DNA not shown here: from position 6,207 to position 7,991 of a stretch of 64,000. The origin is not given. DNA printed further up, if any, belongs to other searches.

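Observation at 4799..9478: Ubl / Cys-poor E2-like / JAMM-E1 fusion array coupled to a large PD-(D/E)XK protein, with a divergent CapH/CapP-like HTH + ImmA pair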

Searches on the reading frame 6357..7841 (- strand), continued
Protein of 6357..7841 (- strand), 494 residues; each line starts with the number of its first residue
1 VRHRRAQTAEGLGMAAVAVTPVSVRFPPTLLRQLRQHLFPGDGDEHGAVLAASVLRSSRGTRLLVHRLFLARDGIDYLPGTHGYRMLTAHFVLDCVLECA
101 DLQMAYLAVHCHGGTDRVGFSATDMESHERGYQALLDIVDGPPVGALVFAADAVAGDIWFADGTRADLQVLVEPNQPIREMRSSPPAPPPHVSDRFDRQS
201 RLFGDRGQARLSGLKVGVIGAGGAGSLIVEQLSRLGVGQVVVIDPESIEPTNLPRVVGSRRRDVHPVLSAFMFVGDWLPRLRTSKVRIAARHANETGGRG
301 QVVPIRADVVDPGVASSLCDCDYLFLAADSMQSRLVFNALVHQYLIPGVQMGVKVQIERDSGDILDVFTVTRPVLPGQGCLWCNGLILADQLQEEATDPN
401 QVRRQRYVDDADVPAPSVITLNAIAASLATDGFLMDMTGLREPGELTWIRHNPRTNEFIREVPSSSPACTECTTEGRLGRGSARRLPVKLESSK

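Call 38: search_protein_families(library=pfam, proteins=[L045:11389-11991:+, L047:9145-9528:+, L021:6957-7322:+, L076:11561-12109:+, L006:11600-12346:+, L016:6640-7536:+, L025:5468-6079:+, L017:11371-11988:+, L072:11559-12251:+, L067:2078-2620:+], max_evalue=0.01)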
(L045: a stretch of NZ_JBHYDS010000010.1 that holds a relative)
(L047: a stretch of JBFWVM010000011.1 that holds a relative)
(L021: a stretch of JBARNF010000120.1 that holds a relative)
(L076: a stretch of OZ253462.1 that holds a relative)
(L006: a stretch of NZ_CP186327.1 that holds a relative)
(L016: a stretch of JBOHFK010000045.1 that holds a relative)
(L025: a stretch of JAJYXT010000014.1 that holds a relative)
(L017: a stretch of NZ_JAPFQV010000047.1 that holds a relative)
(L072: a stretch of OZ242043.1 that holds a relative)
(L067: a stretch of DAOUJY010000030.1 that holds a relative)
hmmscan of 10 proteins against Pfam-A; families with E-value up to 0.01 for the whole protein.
L045:11389-11991:+ (200 aa): 0 families

L047:9145-9528:+ (127 aa): 0 families

L021:6957-7322:+ (121 aa): 0 families

L076:11561-12109:+ (182 aa): 1 family
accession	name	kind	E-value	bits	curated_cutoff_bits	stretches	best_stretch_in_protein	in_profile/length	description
PF05685.18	Uma2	-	1.4e-35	122.7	27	1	13-177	2-170/172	Putative restriction endonuclease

L006:11600-12346:+ (248 aa): 0 families

L016:6640-7536:+ (298 aa): 0 families

L025:5468-6079:+ (203 aa): 0 families

L017:11371-11988:+ (205 aa): 0 families

L072:11559-12251:+ (230 aa): 0 families

L067:2078-2620:+ (180 aa): 0 families

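Call 45: search_protein_families(library=pfam, proteins=[L042:11416-13023:-, L029:11398-12972:-, L045:11389-11991:+, L005:11491-11958:+], max_evalue=10)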
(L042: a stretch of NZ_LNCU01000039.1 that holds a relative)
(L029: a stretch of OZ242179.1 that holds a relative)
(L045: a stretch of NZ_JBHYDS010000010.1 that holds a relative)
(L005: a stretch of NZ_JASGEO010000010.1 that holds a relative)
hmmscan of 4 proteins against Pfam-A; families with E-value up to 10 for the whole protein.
L042:11416-13023:- (535 aa): 0 families

L029:11398-12972:- (524 aa): 0 families

L045:11389-11991:+ (200 aa): 0 families

L005:11491-11958:+ (155 aa): 1 family
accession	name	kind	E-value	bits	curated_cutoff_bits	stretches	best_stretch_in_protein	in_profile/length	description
PF15313.11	HEXIM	-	0.13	12.9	29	1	71-122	13-64/142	Hexamethylene bis-acetamide-inducible protein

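Call 67: list_cluster_members(proteins=[P0001, P0121, window:6357-7802:-, window:8204-8461:-])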
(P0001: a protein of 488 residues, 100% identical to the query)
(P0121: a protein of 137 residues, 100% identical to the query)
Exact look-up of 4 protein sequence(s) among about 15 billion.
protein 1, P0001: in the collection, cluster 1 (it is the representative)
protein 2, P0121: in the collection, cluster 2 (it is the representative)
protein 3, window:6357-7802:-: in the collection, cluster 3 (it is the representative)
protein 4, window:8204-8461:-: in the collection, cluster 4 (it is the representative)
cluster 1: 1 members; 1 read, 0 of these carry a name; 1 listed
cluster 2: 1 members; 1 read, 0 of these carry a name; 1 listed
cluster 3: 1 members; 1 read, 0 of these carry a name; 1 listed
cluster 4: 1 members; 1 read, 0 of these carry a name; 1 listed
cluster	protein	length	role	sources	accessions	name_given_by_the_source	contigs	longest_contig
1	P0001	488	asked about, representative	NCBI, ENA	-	-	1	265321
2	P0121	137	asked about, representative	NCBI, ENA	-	-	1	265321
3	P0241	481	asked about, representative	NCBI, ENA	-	-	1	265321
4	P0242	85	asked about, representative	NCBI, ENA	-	-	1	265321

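Call 69: search_solved_structures(query=L021:3959-5014:+, max_evalue=1, show_alignments=3)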
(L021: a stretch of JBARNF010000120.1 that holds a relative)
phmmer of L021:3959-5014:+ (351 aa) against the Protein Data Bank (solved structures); distinct sequences matched with E-value up to 1: 6.
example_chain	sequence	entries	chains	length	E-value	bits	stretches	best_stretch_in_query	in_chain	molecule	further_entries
9d5b_A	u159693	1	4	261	4.2e-30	108.3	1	117-302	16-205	Multi-ubiquitin domain-containing protein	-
8u38_A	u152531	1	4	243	1.2e-29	106.8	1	131-302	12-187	Methylobacterium brachiatum Ubl-BilA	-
9d59_A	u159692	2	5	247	1.4e-29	106.5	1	121-275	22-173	Multi-ubiquitin domain-containing protein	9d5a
9cd2_A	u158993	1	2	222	1.3e-18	70.6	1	137-292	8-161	ZDHYS365 multi-ubiquitin domain protein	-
1ixk_A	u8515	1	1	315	0.17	14.2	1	135-205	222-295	Methyltransferase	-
2cod_A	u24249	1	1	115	0.52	12.6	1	189-234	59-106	Centaurin-delta 1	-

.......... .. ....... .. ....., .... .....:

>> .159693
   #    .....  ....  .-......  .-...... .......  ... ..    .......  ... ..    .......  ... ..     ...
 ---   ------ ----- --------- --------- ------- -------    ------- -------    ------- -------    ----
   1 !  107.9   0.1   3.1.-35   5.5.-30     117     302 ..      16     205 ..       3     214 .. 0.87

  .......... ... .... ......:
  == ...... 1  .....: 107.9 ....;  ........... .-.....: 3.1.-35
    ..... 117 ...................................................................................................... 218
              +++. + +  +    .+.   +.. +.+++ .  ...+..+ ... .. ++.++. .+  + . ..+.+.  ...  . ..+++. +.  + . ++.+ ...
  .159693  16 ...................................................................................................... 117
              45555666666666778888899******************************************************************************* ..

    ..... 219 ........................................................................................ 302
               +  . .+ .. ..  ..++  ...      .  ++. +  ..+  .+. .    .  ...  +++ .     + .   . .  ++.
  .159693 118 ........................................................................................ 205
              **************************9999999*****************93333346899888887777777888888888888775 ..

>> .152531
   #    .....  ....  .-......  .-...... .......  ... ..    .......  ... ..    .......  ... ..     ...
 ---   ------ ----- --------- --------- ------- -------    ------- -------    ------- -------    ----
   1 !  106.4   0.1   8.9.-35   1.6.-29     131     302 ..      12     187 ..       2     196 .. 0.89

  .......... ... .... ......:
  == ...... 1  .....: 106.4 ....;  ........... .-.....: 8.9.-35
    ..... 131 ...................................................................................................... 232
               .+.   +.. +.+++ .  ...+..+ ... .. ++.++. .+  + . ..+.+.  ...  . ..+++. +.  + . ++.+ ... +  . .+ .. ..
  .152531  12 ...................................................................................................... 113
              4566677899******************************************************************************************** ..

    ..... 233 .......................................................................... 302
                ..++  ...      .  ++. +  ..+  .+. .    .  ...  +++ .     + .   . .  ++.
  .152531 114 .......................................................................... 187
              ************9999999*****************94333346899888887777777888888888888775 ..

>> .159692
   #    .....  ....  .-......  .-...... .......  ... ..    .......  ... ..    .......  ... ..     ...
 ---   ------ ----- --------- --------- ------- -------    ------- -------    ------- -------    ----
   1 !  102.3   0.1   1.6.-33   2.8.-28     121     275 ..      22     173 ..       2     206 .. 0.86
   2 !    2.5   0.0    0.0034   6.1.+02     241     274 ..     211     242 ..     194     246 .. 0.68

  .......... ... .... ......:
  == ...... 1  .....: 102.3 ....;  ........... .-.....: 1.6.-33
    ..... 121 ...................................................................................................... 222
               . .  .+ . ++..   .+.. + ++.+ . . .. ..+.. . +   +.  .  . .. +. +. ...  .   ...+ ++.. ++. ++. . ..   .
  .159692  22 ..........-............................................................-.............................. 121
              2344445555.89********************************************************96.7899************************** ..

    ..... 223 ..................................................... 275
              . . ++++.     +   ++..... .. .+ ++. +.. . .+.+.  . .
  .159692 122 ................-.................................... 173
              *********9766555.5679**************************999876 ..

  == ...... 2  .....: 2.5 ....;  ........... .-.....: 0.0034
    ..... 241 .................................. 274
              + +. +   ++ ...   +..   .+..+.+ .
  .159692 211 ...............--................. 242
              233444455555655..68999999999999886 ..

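Call 79: search_solved_structures(query=A3, max_evalue=1, show_alignments=1)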
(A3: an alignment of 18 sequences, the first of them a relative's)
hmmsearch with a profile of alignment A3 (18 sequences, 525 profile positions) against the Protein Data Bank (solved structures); distinct sequences matched with E-value up to 1: 2.
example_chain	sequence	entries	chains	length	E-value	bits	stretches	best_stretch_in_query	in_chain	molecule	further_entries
8cdp_B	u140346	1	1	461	0.74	11.2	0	179-234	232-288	Mitochondrial guide RNA binding complex subunit 2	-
8fn4_2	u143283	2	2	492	0.82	11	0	179-234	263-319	RNA-editing substrate-binding complex protein 2 (RESC2)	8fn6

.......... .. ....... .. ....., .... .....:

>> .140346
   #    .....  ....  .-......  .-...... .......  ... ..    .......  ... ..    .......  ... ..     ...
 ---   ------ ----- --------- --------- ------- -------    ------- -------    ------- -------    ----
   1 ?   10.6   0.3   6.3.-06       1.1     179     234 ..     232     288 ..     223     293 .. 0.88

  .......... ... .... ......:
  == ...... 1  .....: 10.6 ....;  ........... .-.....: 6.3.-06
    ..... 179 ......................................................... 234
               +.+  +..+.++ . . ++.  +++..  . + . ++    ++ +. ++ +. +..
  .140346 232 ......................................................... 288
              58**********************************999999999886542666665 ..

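Call 85: search_protein_families(library=pfam, alignment_id=A4, max_evalue=0.01)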
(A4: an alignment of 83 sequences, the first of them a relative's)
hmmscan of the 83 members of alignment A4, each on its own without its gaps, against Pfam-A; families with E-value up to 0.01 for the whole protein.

A. member 1, L005:11491-11958:+ (155 aa): 0 families

B. families by the number of members that match (of 83 scanned): 8 families
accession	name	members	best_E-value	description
PF00069.31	Pkinase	2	3e-24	Protein kinase domain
PF07714.23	PK_Tyr_Ser-Thr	2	4.9e-07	Protein tyrosine and serine/threonine kinase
PF14487.12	DarT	1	4.3e-40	ssDNA thymidine ADP-ribosyltransferase, DarT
PF05685.18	Uma2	1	1.4e-35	Putative restriction endonuclease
PF08980.16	DUF1883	1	2.7e-24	Domain of unknown function (DUF1883)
PF02604.26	PhdYeFM_antitox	1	3.4e-18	Antitoxin Phd_YefM, type II toxin-antitoxin system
PF12910.14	PHD_like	1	3.9e-05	Antitoxin of toxin-antitoxin, RelE / RelB, TA system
PF17667.7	Pkinase_fungal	1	0.00047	Fungal protein kinase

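Call 93: search_protein_families(library=ncbifam, proteins=[L029:11398-12972:-, L042:11416-13023:-, L021:3959-5014:+, L045:9594-10013:+], max_evalue=0.1)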
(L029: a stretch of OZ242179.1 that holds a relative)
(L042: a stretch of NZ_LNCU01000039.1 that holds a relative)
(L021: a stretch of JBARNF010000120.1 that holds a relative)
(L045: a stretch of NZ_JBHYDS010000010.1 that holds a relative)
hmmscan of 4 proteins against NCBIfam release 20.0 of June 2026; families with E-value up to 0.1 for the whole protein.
L029:11398-12972:- (524 aa): 0 families

L042:11416-13023:- (535 aa): 0 families

L021:3959-5014:+ (351 aa): 0 families

L045:9594-10013:+ (140 aa): 0 families

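Call 94: search_protein_families(library=padloc, proteins=[L029:11398-12972:-, L042:11416-13023:-, L021:3959-5014:+], max_evalue=0.1)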
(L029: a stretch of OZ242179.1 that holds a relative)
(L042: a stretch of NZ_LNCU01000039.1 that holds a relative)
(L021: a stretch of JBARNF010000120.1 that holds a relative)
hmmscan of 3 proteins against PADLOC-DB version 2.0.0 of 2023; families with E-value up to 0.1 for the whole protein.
L029:11398-12972:- (524 aa): 0 families

L042:11416-13023:- (535 aa): 0 families

L021:3959-5014:+ (351 aa): 0 families

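Call 95: find_homologous_proteins(query=window:6357-7802:-, max_evalue=0.00001)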
Query window:6357-7802:- (481 aa): 4041 proteins with E <= 0.00001 among 8000 candidates; the best 120 are listed.
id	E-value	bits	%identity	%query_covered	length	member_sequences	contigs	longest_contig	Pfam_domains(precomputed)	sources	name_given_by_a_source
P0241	0.0e+0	1090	100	100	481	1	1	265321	PF00899.28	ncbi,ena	-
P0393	1.3e-200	685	63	99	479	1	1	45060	PF00899.28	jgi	jgi:ThiF family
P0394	7.3e-200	683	65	97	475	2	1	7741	PF00899.28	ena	-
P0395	4.9e-199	680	65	97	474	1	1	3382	PF00899.28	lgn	-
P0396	1.0e-198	679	62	100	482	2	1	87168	PF00899.28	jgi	jgi:tRNA A37 threonylcarbamoyladenosine dehydratase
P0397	2.7e-198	677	64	97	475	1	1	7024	PF00899.28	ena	-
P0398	8.2e-198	676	63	97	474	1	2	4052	PF00899.28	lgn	-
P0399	9.2e-198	676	63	94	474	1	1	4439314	PF00899.28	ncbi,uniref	ncbi:ThiF family adenylyltransferase [Sinomonas sp. P47F7]|uniref:ThiF family adenylyltransferase n=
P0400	9.9e-197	672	63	98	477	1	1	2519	PF00899.28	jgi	-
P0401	5.4e-196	670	64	97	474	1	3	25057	PF00899.28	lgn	-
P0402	1.6e-195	668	64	99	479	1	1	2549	PF00899.28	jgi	jgi:molybdopterin/thiamine biosynthesis adenylyltransferase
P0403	1.2e-194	665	63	97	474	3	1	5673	PF00899.28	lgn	-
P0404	6.2e-194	663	64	97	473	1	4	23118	PF00899.28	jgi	jgi:molybdopterin/thiamine biosynthesis adenylyltransferase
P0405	6.6e-193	660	64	98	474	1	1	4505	PF00899.28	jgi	jgi:hypothetical protein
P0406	4.2e-192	657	63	98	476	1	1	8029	PF00899.28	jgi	jgi:molybdopterin/thiamine biosynthesis adenylyltransferase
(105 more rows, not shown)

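Call 96: find_encoding_contigs(protein=P0393, flank=6000, max_places=2)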
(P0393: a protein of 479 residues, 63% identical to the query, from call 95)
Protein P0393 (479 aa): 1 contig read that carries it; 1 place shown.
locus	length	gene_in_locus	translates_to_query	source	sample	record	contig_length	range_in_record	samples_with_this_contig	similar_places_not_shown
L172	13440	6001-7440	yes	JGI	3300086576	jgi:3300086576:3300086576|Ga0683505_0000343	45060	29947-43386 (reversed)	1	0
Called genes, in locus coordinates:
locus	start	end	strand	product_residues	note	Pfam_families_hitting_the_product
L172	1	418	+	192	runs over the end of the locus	PF00929:RNase_T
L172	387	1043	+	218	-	PF02223:Thymidylate_kin, PF13238:AAA_18 (weak)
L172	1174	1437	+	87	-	-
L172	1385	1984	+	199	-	-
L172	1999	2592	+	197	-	-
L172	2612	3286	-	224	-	-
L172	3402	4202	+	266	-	-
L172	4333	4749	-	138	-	PF06114:Peptidase_M78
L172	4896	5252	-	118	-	PF13560:HTH_31 (faint)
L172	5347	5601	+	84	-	PF14452:Multi_ubiq (weak)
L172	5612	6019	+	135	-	-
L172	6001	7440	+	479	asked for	PF00899:ThiF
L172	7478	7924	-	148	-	PF14082:SduA_C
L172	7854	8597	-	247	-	PF21407:SduA_N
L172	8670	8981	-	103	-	PF19575:HTH_58 (faint), PF13384:HTH_23 (faint)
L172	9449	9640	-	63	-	-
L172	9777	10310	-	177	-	PF00652:Ricin_B_lectin, PF14200:RicinB_lectin_2 (weak)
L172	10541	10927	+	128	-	-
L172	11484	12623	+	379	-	-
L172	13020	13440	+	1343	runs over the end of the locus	PF00933:Glyco_hydro_3, PF01915:Glyco_hydro_3_C, PF14310:Fn3-like, PF02368:Big_2, PF26918:Ig_Eae (weak), PF10633:NPCBM_assoc, PF06229:FRG1 (faint), PF25490:DUF7910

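Call 97: find_encoding_contigs(protein=P0396, flank=6000, max_places=2)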
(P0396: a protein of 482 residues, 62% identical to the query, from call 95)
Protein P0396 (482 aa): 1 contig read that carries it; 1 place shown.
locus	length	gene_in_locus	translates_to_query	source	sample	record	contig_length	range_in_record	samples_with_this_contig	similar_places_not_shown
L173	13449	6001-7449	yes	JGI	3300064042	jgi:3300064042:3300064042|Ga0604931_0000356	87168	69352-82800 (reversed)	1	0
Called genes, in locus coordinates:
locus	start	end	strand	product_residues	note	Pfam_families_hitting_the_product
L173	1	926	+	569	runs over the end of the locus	PF00496:SBP_bac_5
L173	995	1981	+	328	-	PF19300:BPD_transp_1_N, PF00528:BPD_transp_1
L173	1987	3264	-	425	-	-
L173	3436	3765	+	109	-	-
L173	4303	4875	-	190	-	PF06114:Peptidase_M78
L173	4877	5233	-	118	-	PF13560:HTH_31 (faint), PF01381:HTH_3 (weak)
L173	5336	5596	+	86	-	PF14452:Multi_ubiq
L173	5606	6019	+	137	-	-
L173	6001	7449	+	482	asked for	PF00899:ThiF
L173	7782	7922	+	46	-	-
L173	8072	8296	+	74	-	-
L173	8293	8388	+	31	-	-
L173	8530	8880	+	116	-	-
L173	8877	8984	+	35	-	-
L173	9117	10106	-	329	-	-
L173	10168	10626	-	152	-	PF00702:Hydrolase, PF13419:HAD_2, PF13242:Hydrolase_like (weak)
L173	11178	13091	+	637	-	PF07728:AAA_5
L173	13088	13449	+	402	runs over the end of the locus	-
